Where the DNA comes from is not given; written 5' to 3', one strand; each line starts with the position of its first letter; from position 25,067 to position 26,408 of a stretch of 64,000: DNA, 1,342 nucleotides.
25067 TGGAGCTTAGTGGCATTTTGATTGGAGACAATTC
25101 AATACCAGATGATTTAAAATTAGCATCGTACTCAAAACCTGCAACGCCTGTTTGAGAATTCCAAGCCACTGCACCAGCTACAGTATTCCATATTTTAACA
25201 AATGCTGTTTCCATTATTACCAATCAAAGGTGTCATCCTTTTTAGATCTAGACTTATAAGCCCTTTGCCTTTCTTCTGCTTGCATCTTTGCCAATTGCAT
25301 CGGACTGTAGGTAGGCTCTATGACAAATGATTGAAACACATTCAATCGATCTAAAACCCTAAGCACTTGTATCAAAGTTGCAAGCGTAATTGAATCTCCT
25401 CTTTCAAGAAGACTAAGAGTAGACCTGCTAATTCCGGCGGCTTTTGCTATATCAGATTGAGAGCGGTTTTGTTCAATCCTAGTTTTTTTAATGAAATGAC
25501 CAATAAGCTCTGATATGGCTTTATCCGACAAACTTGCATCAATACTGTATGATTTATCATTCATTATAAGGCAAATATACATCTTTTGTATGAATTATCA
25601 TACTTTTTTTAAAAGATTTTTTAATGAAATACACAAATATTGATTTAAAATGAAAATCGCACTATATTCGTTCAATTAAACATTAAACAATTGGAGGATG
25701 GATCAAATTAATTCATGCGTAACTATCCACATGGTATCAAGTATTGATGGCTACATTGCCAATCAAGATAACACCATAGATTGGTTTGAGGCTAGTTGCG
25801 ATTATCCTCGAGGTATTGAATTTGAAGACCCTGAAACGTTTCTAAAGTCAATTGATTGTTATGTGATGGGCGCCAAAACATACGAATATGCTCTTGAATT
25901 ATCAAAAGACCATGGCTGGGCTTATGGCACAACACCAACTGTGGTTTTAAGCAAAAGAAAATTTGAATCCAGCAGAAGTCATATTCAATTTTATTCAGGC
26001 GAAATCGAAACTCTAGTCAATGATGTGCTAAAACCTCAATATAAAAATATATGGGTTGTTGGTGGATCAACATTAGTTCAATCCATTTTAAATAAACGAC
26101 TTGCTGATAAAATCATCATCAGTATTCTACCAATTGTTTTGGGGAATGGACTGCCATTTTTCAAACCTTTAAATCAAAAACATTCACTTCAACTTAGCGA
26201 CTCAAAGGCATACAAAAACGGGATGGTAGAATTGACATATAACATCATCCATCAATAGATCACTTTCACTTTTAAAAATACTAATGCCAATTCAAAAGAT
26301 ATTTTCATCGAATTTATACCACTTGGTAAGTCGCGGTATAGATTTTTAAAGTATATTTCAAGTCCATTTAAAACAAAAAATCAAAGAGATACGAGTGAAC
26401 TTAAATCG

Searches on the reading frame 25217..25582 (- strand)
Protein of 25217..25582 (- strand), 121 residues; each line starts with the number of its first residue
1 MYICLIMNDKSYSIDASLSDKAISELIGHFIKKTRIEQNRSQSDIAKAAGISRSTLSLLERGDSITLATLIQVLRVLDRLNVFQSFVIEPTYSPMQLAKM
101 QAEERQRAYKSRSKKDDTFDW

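Call 10: search_protein_families(library=pfam, proteins=[window:25217-25582:-])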
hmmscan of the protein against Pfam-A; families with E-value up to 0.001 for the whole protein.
window:25217-25582:- (121 aa): 5 families
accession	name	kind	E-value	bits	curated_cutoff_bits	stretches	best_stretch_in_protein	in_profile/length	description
PF01381.28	HTH_3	-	3.5e-12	46.6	23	1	31-78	1-49/55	Helix-turn-helix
PF13560.12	HTH_31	-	4.6e-06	27.3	27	1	27-77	2-54/64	Helix-turn-helix domain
PF12844.13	HTH_19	-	6.3e-05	23.2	30.2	1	28-64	1-37/64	Helix-turn-helix domain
PF13443.12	HTH_26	-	9.6e-05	23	22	1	32-78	3-51/63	Cro/C1-type HTH DNA-binding domain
PF13744.12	HTH_37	-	0.00043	20.5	27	1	28-78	20-72/80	Helix-turn-helix domain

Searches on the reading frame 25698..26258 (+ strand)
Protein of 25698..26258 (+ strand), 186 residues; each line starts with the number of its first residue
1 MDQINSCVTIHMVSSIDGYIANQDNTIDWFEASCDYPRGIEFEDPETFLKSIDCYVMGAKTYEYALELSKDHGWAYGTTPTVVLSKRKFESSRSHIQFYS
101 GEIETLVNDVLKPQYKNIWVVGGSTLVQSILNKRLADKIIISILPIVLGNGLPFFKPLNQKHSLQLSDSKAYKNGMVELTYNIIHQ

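Call 10: search_protein_families(library=pfam, proteins=[window:25698-26258:+])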
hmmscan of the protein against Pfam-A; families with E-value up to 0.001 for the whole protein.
window:25698-26258:+ (186 aa): 1 family
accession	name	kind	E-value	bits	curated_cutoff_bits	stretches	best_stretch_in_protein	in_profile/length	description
PF01872.23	RibD_C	-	8.6e-14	52.2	24.1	1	8-177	3-196/197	RibD C-terminal domain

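Call 72: find_encoding_contigs(protein=window:25698-26258:+, flank=5000, max_places=10)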
Protein window:25698-26258:+ (186 aa): 3 contigs read that carry it; 1 place shown.
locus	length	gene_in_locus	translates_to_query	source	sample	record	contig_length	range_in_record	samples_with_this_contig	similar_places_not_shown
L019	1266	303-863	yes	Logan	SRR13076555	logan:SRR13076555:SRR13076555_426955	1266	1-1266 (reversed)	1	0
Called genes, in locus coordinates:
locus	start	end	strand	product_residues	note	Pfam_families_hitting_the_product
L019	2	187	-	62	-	?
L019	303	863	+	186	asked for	PF01872:RibD_C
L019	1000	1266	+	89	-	?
